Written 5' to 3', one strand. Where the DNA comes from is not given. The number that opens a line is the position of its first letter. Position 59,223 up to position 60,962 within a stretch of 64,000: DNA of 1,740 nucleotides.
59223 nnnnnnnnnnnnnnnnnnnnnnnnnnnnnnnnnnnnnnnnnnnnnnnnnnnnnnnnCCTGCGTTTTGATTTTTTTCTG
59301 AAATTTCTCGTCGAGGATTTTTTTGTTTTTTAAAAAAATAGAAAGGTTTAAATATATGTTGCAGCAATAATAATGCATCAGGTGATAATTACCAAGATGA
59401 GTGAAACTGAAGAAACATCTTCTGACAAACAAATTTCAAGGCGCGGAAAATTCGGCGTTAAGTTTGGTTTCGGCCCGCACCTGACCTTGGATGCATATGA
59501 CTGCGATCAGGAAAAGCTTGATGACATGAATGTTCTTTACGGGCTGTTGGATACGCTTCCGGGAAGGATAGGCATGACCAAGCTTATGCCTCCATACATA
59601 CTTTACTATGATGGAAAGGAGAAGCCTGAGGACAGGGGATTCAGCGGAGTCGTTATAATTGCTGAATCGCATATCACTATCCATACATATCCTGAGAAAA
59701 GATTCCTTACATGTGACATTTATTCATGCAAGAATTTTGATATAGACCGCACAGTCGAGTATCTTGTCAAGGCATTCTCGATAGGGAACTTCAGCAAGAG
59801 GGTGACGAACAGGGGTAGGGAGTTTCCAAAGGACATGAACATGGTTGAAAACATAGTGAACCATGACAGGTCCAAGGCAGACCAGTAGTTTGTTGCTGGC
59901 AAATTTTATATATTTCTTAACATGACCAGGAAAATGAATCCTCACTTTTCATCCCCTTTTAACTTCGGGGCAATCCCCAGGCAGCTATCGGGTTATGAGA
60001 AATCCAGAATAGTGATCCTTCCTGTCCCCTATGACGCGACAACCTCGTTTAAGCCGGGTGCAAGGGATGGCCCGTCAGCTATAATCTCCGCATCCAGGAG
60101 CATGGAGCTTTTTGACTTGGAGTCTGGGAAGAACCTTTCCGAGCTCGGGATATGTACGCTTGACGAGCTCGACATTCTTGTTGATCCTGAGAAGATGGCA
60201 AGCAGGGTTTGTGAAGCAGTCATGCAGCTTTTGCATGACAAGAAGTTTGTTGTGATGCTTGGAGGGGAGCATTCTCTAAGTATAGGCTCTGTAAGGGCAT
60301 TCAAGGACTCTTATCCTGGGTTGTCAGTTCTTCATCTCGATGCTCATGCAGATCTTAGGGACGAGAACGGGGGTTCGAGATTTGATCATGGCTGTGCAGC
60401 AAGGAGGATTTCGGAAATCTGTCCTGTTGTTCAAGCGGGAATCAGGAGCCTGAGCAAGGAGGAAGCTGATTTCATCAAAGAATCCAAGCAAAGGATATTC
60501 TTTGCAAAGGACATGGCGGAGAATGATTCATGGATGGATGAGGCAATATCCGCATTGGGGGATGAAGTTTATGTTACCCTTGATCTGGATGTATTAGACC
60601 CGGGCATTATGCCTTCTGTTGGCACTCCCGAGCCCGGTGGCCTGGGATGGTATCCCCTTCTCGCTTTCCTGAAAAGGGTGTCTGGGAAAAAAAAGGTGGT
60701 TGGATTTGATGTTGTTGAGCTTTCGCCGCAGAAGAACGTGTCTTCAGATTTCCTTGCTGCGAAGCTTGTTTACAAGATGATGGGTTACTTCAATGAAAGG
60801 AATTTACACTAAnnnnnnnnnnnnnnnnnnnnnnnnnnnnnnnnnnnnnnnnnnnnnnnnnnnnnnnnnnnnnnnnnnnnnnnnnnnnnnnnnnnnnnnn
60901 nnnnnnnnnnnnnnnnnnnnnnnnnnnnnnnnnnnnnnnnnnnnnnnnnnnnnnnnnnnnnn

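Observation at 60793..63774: NNMT/PNMT-family methyltransferase adjacent to tandem DUF2156 (aminoacyl-tRNA transferase-like) genes and a polyamine pair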

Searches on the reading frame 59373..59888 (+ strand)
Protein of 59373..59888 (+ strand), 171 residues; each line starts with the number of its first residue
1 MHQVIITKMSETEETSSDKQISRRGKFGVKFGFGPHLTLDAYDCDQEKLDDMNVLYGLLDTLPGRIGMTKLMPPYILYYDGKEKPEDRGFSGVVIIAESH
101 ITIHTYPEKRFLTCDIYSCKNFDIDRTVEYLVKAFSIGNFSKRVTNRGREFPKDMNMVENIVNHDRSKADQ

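Call 3: search_protein_families(library=pfam, proteins=[window:59373-59888:+], max_evalue=0.01)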
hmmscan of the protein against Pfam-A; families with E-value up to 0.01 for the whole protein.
window:59373-59888:+ (171 aa): 1 family
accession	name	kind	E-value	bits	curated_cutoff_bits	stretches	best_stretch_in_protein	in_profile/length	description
PF02675.21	AdoMet_dc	-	4.3e-27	95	25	1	36-148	1-107/107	S-adenosylmethionine decarboxylase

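Call 4: search_protein_families(library=ncbifam, proteins=[window:59373-59888:+], max_evalue=0.01)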
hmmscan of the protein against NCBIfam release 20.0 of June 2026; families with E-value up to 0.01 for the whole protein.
window:59373-59888:+ (171 aa): 1 family
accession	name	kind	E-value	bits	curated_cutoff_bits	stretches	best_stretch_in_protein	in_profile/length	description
TIGR03330.1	SAM_DCase_Bsu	equivalog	3.2e-22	79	75.65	1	33-148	3-112/112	adenosylmethionine decarboxylase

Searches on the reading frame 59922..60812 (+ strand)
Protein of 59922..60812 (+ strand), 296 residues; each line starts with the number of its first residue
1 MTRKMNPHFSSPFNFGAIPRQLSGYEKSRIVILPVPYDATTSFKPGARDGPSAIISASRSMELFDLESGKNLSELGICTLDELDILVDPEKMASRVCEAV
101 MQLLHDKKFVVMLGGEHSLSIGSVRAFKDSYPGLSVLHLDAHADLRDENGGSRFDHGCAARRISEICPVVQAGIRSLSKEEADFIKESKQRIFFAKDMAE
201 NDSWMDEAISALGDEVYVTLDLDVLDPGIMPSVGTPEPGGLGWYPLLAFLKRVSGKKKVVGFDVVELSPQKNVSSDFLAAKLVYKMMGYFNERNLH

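Call 3: search_protein_families(library=pfam, proteins=[window:59922-60812:+], max_evalue=0.01)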
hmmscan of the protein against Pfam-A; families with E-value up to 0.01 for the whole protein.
window:59922-60812:+ (296 aa): 1 family
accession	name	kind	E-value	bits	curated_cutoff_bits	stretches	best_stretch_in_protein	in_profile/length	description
PF00491.26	Arginase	-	2e-73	247.7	22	1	29-287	2-279/280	Arginase family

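Call 4: search_protein_families(library=ncbifam, proteins=[window:59922-60812:+], max_evalue=0.01)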
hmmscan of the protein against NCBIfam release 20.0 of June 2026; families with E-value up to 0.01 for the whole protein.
window:59922-60812:+ (296 aa): 5 families
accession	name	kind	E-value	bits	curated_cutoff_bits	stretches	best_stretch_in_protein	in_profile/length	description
TIGR01230.1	agmatinase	equivalog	1.9e-77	260.6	174.3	1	25-288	10-274/275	agmatinase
NF002564.0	PRK02190.1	subfamily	4.4e-40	137.8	302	1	6-288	12-299/307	agmatinase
TIGR01227.1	hutG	equivalog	1.9e-30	106.2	229.15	1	25-283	32-302/307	formimidoylglutamase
TIGR01229.1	rocF_arginase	equivalog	3.9e-29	101.9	227.6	2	169-272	169-276/300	arginase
NF010347.0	PRK13775.1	equivalog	8.2e-10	38.4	381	1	90-285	109-322/331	formimidoylglutamase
